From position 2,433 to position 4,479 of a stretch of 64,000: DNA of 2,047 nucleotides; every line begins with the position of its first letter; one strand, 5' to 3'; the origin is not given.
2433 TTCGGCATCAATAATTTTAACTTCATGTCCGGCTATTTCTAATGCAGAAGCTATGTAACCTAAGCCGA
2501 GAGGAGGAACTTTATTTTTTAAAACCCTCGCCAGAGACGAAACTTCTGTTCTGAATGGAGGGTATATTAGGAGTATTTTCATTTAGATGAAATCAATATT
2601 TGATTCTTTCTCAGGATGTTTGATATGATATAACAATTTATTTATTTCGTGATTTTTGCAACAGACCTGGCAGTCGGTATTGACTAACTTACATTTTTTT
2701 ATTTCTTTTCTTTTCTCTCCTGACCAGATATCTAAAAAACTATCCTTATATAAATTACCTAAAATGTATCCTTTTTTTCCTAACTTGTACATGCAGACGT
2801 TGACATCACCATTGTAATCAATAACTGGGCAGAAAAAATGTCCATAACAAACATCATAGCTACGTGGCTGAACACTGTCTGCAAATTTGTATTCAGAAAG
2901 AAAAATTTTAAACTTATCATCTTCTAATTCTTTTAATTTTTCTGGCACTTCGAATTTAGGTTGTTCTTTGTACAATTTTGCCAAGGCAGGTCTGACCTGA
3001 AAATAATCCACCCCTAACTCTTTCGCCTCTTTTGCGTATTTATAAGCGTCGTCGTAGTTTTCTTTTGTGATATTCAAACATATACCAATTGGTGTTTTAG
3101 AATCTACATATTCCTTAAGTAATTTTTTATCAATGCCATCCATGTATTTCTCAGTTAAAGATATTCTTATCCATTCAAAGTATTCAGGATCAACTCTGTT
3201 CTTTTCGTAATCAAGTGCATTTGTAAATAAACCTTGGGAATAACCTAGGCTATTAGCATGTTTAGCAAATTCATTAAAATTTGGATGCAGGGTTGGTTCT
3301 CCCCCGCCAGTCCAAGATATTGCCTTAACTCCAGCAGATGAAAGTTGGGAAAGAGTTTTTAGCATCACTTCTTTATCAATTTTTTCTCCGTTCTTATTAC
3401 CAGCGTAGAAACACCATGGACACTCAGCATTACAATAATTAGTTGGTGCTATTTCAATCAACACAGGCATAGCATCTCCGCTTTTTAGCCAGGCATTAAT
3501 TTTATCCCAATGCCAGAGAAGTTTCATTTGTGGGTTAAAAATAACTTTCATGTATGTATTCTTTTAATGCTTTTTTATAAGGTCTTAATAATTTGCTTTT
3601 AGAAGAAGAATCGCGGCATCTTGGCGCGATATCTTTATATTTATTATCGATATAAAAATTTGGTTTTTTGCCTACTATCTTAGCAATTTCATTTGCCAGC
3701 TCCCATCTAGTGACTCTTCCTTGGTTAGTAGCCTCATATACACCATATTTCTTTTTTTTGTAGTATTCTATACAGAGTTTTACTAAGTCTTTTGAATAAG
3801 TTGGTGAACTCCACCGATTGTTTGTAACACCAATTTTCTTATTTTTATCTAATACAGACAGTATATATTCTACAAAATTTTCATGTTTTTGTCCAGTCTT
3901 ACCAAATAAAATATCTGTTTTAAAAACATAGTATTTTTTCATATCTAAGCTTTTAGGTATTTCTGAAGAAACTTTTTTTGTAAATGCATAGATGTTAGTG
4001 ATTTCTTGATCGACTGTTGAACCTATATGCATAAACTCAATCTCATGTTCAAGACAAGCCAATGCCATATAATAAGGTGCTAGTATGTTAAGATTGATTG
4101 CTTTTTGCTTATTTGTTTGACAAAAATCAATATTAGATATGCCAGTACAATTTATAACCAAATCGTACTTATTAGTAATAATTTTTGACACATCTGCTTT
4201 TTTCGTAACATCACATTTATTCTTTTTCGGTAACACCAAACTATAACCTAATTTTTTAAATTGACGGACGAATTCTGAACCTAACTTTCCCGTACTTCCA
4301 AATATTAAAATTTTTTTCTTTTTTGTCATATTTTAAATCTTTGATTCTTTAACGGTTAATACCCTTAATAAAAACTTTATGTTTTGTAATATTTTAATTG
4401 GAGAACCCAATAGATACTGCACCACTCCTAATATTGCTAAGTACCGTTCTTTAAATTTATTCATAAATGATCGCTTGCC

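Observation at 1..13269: Five paralogous cobalamin-binding radical SAM enzymes plus a SPASM radical SAM enzyme embedded in a glycan biosynthesis operon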

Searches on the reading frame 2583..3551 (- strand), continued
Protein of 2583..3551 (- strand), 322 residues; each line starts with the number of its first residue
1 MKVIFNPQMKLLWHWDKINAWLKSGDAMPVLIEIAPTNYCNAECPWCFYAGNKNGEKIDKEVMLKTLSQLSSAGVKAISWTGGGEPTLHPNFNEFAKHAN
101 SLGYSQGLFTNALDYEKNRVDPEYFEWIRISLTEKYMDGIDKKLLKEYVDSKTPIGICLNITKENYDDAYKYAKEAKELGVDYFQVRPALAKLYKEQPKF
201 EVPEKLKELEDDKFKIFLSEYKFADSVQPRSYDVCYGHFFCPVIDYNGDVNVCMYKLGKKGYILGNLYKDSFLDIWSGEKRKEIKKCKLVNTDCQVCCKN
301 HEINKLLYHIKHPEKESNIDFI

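Call 70: search_protein_families(library=ncbifam, proteins=[L091:10966-11835:+, L091:11841-13277:+, L091:7660-9225:+, L091:2620-3993:+, L091:13583-14380:+, L091:14377-15156:+, L091:19148-20578:+], max_evalue=1e-15)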
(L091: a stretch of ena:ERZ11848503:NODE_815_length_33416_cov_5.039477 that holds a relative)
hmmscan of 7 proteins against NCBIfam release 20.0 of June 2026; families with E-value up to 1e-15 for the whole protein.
L091:10966-11835:+ (289 aa): 3 families
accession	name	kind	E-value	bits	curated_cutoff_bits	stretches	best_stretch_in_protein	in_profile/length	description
TIGR04182.1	glyco_TIGR04182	equivalog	5.9e-29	101.4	325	1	9-288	2-288/293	S-layer glycoprotein N-glycosyltransferase AglJ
NF058614.1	PPMAGASynPpgS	equivalog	2.9e-22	79.2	370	1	11-178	4-178/226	polyprenyl-phospho-N-acetylgalactosaminyl synthase PpgS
NF041391.1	DPhHxTase_Halo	equivalog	4e-18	65.2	375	1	15-215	3-200/213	dolichyl-phosphate hexose transferase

L091:11841-13277:+ (478 aa): 16 families
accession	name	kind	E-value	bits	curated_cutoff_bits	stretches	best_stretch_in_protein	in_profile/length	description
TIGR03471.1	HpnJ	equivalog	1.7e-71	241.5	577.6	1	64-447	66-446/472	hopanoid biosynthesis associated radical SAM protein HpnJ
TIGR02026.1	BchE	equivalog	1.5e-68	231.9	481.35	1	3-466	2-454/497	magnesium-protoporphyrin IX monomethyl ester anaerobic oxidative cyclase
NF050148.1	rSAM_ApyD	equivalog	1.2e-57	195.7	750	1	27-394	26-397/645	RiPP biosynthesis radical SAM protein ApyD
TIGR04479.1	bcpD_PhpK_rSAM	subfamily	6e-52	176.6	600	1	28-373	74-414/504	PhpK family radical SAM P-methyltransferase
NF038361.1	rSAM_Sden_1168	equivalog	4.7e-41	141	575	1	25-388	84-471/560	Sden_1168 family B12-binding radical SAM P-methyltransferase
TIGR04385.1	B12_rSAM_cofa1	equivalog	6.3e-37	127.8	450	1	2-368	1-364/438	B12 lower ligand biosynthesis radical SAM protein BzaD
TIGR04072.2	rSAM_ladder_B12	equivalog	7.9e-37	126.9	360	1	18-385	10-367/443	lipid biosynthesis B12-binding/radical SAM protein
TIGR04367.1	HpnR_B12_rSAM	equivalog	7.8e-34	117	650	1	26-396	22-379/490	hopanoid C-3 methylase HpnR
TIGR03975.1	rSAM_ocin_1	subfamily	1.1e-31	110.1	281.85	1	57-364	119-426/606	RiPP maturation radical SAM C-methyltransferase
TIGR04014.1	B12_SAM_MJ_0865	equivalog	1.4e-29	103.2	360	1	81-387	53-355/434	methyl-coenzyme M reductase glutamine C-methyltransferase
NF033070.1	rSAM_AprD4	equivalog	1.5e-29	103.2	500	1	167-406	166-406/456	AprD4 family radical SAM diol-dehydratase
TIGR04013.1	B12_SAM_MJ_1487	hypoth_equivalog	4.6e-27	94.8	251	0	55-248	31-199/382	TIGR04013 family B12-binding domain/radical SAM domain-containing protein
NF033712.0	B12_rSAM_KedN5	subfamily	6.6e-27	94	700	1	24-390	15-391/624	KedN5 family methylcobalamin-dependent radical SAM C-methyltransferase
TIGR04295.1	B12_rSAM_oligo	hypoth_equivalog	7.5e-27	94.1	400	1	23-396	22-390/422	TIGR04295 family B12-binding domain-containing radical SAM protein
TIGR04190.1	B12_SAM_Ta0216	equivalog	1.6e-24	86.4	500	1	25-370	36-396/554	TIGR04190 family B12-binding domain/radical SAM domain protein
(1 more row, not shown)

L091:7660-9225:+ (521 aa): 16 families
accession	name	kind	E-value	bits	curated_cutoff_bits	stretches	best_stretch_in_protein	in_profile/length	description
TIGR02026.1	BchE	equivalog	7.4e-43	147.1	481.35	1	18-371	20-360/497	magnesium-protoporphyrin IX monomethyl ester anaerobic oxidative cyclase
TIGR04367.1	HpnR_B12_rSAM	equivalog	1.3e-35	122.9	650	1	18-398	20-370/490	hopanoid C-3 methylase HpnR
TIGR04072.2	rSAM_ladder_B12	equivalog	1.4e-34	119.5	360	1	195-405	167-376/443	lipid biosynthesis B12-binding/radical SAM protein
NF050148.1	rSAM_ApyD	equivalog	8.7e-34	116.9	750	1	58-368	72-358/645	RiPP biosynthesis radical SAM protein ApyD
TIGR04479.1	bcpD_PhpK_rSAM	subfamily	7.4e-32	110.4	600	1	184-372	214-405/504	PhpK family radical SAM P-methyltransferase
NF038361.1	rSAM_Sden_1168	equivalog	1.4e-31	109.7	575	1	48-381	128-456/560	Sden_1168 family B12-binding radical SAM P-methyltransferase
TIGR03471.1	HpnJ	equivalog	3.6e-31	108.6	577.6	1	38-404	48-390/472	hopanoid biosynthesis associated radical SAM protein HpnJ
TIGR03975.1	rSAM_ocin_1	subfamily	1.3e-28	99.9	281.85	1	55-376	123-430/606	RiPP maturation radical SAM C-methyltransferase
TIGR04385.1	B12_rSAM_cofa1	equivalog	2.7e-27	96.1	450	1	19-404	19-397/438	B12 lower ligand biosynthesis radical SAM protein BzaD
TIGR04014.1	B12_SAM_MJ_0865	equivalog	2.7e-22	79.2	360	0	214-375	166-335/434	methyl-coenzyme M reductase glutamine C-methyltransferase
NF040542.1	rSAM_RCCLKC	equivalog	4.1e-22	78.9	450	1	19-368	12-342/423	arsinothricin biosynthesis radical SAM protein ArsL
TIGR04295.1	B12_rSAM_oligo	hypoth_equivalog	1.7e-21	76.4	400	1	11-333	16-318/422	TIGR04295 family B12-binding domain-containing radical SAM protein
TIGR04013.1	B12_SAM_MJ_1487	hypoth_equivalog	2.8e-21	75.8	251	1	53-379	36-336/382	TIGR04013 family B12-binding domain/radical SAM domain-containing protein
TIGR04190.1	B12_SAM_Ta0216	equivalog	3.3e-21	75.5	500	1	19-282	36-299/554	TIGR04190 family B12-binding domain/radical SAM domain protein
NF033070.1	rSAM_AprD4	equivalog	7.7e-17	61.3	500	0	208-404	196-393/456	AprD4 family radical SAM diol-dehydratase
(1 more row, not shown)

L091:2620-3993:+ (457 aa): 16 families
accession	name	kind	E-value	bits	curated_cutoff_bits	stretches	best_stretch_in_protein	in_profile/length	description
TIGR03471.1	HpnJ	equivalog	9.1e-51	173.2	577.6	1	24-397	34-391/472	hopanoid biosynthesis associated radical SAM protein HpnJ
TIGR02026.1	BchE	equivalog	2.7e-50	171.6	481.35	1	3-397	2-391/497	magnesium-protoporphyrin IX monomethyl ester anaerobic oxidative cyclase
NF038361.1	rSAM_Sden_1168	equivalog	2e-37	129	575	1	122-368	197-449/560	Sden_1168 family B12-binding radical SAM P-methyltransferase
TIGR04072.2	rSAM_ladder_B12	equivalog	3.5e-35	121.5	360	1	24-364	18-343/443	lipid biosynthesis B12-binding/radical SAM protein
TIGR04385.1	B12_rSAM_cofa1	equivalog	4.8e-35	121.6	450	1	21-367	17-361/438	B12 lower ligand biosynthesis radical SAM protein BzaD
TIGR04479.1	bcpD_PhpK_rSAM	subfamily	4.2e-32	111.2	600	1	126-371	174-410/504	PhpK family radical SAM P-methyltransferase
NF050148.1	rSAM_ApyD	equivalog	8e-32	110.4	750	1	103-392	104-392/645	RiPP biosynthesis radical SAM protein ApyD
TIGR04295.1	B12_rSAM_oligo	hypoth_equivalog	5.7e-31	107.6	400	1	22-404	23-394/422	TIGR04295 family B12-binding domain-containing radical SAM protein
NF033070.1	rSAM_AprD4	equivalog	2.1e-26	92.8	500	1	173-394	168-391/456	AprD4 family radical SAM diol-dehydratase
TIGR04014.1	B12_SAM_MJ_0865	equivalog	3.1e-24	85.6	360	1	84-375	49-341/434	methyl-coenzyme M reductase glutamine C-methyltransferase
TIGR03975.1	rSAM_ocin_1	subfamily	7.6e-23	80.8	281.85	1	116-364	174-424/606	RiPP maturation radical SAM C-methyltransferase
TIGR04013.1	B12_SAM_MJ_1487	hypoth_equivalog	1.6e-21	76.6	251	0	91-244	58-194/382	TIGR04013 family B12-binding domain/radical SAM domain-containing protein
NF040542.1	rSAM_RCCLKC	equivalog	5.9e-20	71.8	450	1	91-378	67-358/423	arsinothricin biosynthesis radical SAM protein ArsL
TIGR04367.1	HpnR_B12_rSAM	equivalog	1.1e-19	70.4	650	1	20-392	18-372/490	hopanoid C-3 methylase HpnR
NF045585.1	rSAM_slr0320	equivalog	8.4e-18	64.2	775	1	206-363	239-402/511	photosystem II high light acclimation radical SAM protein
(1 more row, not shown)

L091:13583-14380:+ (265 aa): 1 family
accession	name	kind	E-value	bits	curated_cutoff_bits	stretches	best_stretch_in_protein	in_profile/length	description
TIGR02764.1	spore_ybaN_pdaB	equivalog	1.5e-18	67.2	237.4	1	23-128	17-122/191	polysaccharide deacetylase family sporulation protein PdaB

L091:14377-15156:+ (259 aa): 4 families
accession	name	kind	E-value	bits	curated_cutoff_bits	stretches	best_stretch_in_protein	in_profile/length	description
NF005998.1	PRK08125.1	equivalog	7.9e-35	120.3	777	1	84-238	42-196/649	bifunctional UDP-4-amino-4-deoxy-L-arabinose formyltransferase/UDP-glucuronic acid oxidase ArnA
NF005414.0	PRK06988.1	equivalog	8.1e-31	107.1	316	1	84-241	44-201/311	formyltransferase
TIGR00460.1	fmt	equivalog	2.1e-27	96.1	201.5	1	88-233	50-195/315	methionyl-tRNA formyltransferase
TIGR00639.1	PurN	equivalog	5.7e-17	61.9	150.1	1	104-226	66-188/192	phosphoribosylglycinamide formyltransferase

L091:19148-20578:+ (476 aa): 18 families
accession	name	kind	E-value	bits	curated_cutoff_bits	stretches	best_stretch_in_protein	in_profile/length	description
TIGR02026.1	BchE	equivalog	2.3e-76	257.7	481.35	1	13-452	1-439/497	magnesium-protoporphyrin IX monomethyl ester anaerobic oxidative cyclase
TIGR03471.1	HpnJ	equivalog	1.1e-59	202.7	577.6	1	52-453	47-446/472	hopanoid biosynthesis associated radical SAM protein HpnJ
NF050148.1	rSAM_ApyD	equivalog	1.6e-46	159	750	1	33-376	23-370/645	RiPP biosynthesis radical SAM protein ApyD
TIGR04072.2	rSAM_ladder_B12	equivalog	9.6e-46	156.3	360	1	35-440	18-416/443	lipid biosynthesis B12-binding/radical SAM protein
TIGR04479.1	bcpD_PhpK_rSAM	subfamily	2e-44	151.9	600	1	37-378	74-413/504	PhpK family radical SAM P-methyltransferase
NF038361.1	rSAM_Sden_1168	equivalog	4.8e-44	150.9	575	1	8-400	59-477/560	Sden_1168 family B12-binding radical SAM P-methyltransferase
TIGR04013.1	B12_SAM_MJ_1487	hypoth_equivalog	3.4e-38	131.5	251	1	58-392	26-353/382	TIGR04013 family B12-binding domain/radical SAM domain-containing protein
TIGR04385.1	B12_rSAM_cofa1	equivalog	1.2e-37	130.2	450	1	31-374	16-364/438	B12 lower ligand biosynthesis radical SAM protein BzaD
TIGR04014.1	B12_SAM_MJ_0865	equivalog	4.2e-37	128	360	1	38-399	14-361/434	methyl-coenzyme M reductase glutamine C-methyltransferase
TIGR04367.1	HpnR_B12_rSAM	equivalog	9.1e-36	123.4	650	1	13-393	2-370/490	hopanoid C-3 methylase HpnR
TIGR03975.1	rSAM_ocin_1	subfamily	8.9e-32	110.3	281.85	1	64-374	117-430/606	RiPP maturation radical SAM C-methyltransferase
NF033070.1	rSAM_AprD4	equivalog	2.5e-27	95.9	500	1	33-432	40-424/456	AprD4 family radical SAM diol-dehydratase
NF033712.0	B12_rSAM_KedN5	subfamily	3.7e-25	88.2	700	1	51-363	40-359/624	KedN5 family methylcobalamin-dependent radical SAM C-methyltransferase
TIGR04295.1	B12_rSAM_oligo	hypoth_equivalog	1.6e-24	86.3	400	1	35-337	25-324/422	TIGR04295 family B12-binding domain-containing radical SAM protein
NF040542.1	rSAM_RCCLKC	equivalog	3.1e-23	82.6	450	1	33-348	11-324/423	arsinothricin biosynthesis radical SAM protein ArsL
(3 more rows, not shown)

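Call 74: predict_structure(alignment_id=A5)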
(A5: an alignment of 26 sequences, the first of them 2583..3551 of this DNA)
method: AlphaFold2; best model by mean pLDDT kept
length: 322 residues; sequences in the alignment: 26
mean_pLDDT: 91.2   pTM: 0.90
mean pLDDT of the five models: 91.2, 90.6, 89.4, 89.1, 87.4
residues with pLDDT >= 90: 233; 70-90: 75; 50-70: 10; < 50: 4
segments of 3 or more residues with pLDDT < 50: 320-322
pLDDT, mean of each block of 10 residues (from residue 1): 73 91 93 95 81 85 98 96 91 98 98 96 98 96 98 97 96 98 95 89 97 95 88 90 95 88 96 96 90 77 88 65 44
secondary structure, 60 per line:
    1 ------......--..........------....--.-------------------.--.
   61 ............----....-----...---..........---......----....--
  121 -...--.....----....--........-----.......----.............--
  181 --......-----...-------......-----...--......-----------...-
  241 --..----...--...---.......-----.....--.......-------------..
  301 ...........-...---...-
elements in order: H7-12 H15-24 E31-34 H60-72 E77-80 H92-101 E105-110 H115-118 E127-131 H136-139 H142-149 E155-161 H166-178 E183-188 H204-209 E215-217 H220-225 E249-251 E263-266 H272-276 H279-285 H299-311

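Call 76: fold_search(model_id=the predicted structure, library=pdb)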
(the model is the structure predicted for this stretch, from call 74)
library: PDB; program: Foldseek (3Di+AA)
matches with E <= 10: 1575; with E <= 0.001: 107
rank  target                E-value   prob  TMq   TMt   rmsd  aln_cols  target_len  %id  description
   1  5v1s_A                8.7e-13  1.00  0.63  0.50   8.3       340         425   19  Crystal structure of Streptococcus suis SuiB bound to S-adenosylmethionine (released 2017-08-30)
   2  5v1t_A                1.0e-12  1.00  0.62  0.48   9.2       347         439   20  Crystal structure of Streptococcus suis SuiB bound to precursor peptide SuiA (released 2017-08-30)
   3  6efn                  1.8e-12  1.00  0.60  0.51   5.8       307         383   19  Structure of a RiPP maturase, SkfB (released 2018-10-24)
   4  5v1q_A                2.2e-12  1.00  0.60  0.47   7.2       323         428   20  Crystal structure of Streptococcus suis SuiB (released 2017-08-30)
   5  5v1s_B                3.8e-12  1.00  0.61  0.47   9.3       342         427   19  Crystal structure of Streptococcus suis SuiB bound to S-adenosylmethionine (released 2017-08-30)
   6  5v1q_B                4.6e-12  1.00  0.61  0.47   9.5       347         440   20  Crystal structure of Streptococcus suis SuiB (released 2017-08-30)
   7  8hzv_A                9.0e-12  1.00  0.66  0.47   6.0       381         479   14  The crystal structure of a Radical SAM Enzyme DesII (released 2024-07-10)
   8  8hzv_C                1.0e-11  1.00  0.62  0.44   6.7       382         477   14  The crystal structure of a Radical SAM Enzyme DesII (released 2024-07-10)
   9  8hzv_D                2.6e-11  1.00  0.62  0.45   6.1       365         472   13  The crystal structure of a Radical SAM Enzyme DesII (released 2024-07-10)
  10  6c8v                  3.5e-11  1.00  0.58  0.60   4.5       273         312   16  X-ray structure of PqqE from Methylobacterium extorquens (released 2018-02-14)
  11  8hzy_A                3.5e-11  1.00  0.65  0.48   6.7       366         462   14  The crystal structure of a Radical SAM Enzyme DesII (released 2024-07-10)
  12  4m7t                  6.0e-11  1.00  0.42  0.53   8.4       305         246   17  Crystal structure of BtrN in complex with AdoMet and 2-DOIA (released 2013-10-02)
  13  8hzy_B                6.8e-11  1.00  0.65  0.48   5.5       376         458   14  The crystal structure of a Radical SAM Enzyme DesII (released 2024-07-10)
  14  4k36_B                7.3e-11  1.00  0.54  0.48   9.2       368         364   19  His6 tagged anSMEcpe with bound AdoMet (released 2013-05-08)
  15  8hzv_B                8.7e-11  1.00  0.65  0.46   5.7       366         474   13  The crystal structure of a Radical SAM Enzyme DesII (released 2024-07-10)
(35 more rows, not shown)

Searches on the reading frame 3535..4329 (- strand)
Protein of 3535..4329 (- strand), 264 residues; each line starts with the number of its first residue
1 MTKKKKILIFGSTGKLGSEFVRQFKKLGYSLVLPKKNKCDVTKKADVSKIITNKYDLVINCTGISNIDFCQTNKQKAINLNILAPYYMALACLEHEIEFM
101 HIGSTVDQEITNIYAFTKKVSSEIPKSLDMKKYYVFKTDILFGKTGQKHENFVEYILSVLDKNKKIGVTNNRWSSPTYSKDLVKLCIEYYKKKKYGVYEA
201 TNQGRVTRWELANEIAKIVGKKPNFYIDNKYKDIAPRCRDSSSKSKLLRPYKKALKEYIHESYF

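Call 5: search_protein_families(library=pfam, proteins=[window:3535-4329:-], max_evalue=0.001)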
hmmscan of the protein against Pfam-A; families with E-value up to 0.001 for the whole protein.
window:3535-4329:- (264 aa): 3 families
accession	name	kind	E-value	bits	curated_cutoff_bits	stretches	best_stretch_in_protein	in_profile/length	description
PF04321.23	RmlD_sub_bind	-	1.7e-33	116.3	27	1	6-242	2-257/287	RmlD substrate binding domain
PF01370.27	Epimerase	-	2.7e-11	43.8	20.9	1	7-105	1-116/240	NAD dependent epimerase/dehydratase family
PF02719.21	Polysacc_synt_2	-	3.9e-06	26.7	20.2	1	39-131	61-155/293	Polysaccharide biosynthesis protein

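Call 8: search_protein_families(library=ncbifam, proteins=[window:3535-4329:-], max_evalue=0.001)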
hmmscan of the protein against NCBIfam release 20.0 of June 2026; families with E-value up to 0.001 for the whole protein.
window:3535-4329:- (264 aa): 4 families
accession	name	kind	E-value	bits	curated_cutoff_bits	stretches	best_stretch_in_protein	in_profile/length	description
TIGR01214.1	rmlD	equivalog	6.9e-35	120.5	224.05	1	6-257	1-280/285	dTDP-4-dehydrorhamnose reductase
NF007440.0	PRK09987.1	equivalog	5.4e-06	25.9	308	1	6-187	2-196/299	dTDP-4-dehydrorhamnose reductase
NF047922.1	GDPFucSynFcl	equivalog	6.3e-06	25.9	500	0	3-58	1-57/308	GDP-L-fucose synthase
NF006411.0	PRK08655.1-5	equivalog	1.4e-05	24.1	464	1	4-61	2-58/443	prephenate dehydrogenase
